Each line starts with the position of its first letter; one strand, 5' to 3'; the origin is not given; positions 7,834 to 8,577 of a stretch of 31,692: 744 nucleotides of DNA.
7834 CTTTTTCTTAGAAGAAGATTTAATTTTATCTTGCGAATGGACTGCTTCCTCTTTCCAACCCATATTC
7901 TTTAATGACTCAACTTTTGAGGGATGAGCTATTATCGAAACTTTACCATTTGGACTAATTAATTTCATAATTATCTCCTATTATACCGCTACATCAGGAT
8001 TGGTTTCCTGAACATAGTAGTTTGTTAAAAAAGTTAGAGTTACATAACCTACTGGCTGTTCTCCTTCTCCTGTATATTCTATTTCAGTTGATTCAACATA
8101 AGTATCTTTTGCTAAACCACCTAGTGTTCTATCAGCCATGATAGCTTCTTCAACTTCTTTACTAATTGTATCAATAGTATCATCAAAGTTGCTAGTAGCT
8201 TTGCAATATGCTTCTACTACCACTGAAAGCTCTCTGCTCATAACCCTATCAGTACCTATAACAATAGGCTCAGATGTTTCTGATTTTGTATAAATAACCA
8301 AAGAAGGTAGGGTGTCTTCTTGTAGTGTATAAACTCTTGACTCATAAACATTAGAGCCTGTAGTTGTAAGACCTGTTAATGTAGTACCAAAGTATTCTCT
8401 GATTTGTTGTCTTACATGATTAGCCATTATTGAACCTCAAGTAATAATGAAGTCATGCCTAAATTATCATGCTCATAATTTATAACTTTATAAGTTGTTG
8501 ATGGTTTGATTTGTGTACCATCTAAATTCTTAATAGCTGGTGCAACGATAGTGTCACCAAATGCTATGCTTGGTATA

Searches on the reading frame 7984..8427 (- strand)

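Call 22: search_protein_families(library=phrogs, proteins=[window:7984-8427:-], max_evalue=0.00001)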
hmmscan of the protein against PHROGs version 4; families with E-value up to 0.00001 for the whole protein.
window:7984-8427:- (148 aa): 3 families
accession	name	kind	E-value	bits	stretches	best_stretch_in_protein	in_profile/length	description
phrog_4204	-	connector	8.2e-23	82.1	1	3-144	2-144/147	tail terminator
phrog_20428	-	connector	1e-16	62.1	1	6-144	4-140/178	tail terminator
phrog_6774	-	unknown function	3.6e-10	40.5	1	6-139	5-143/180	-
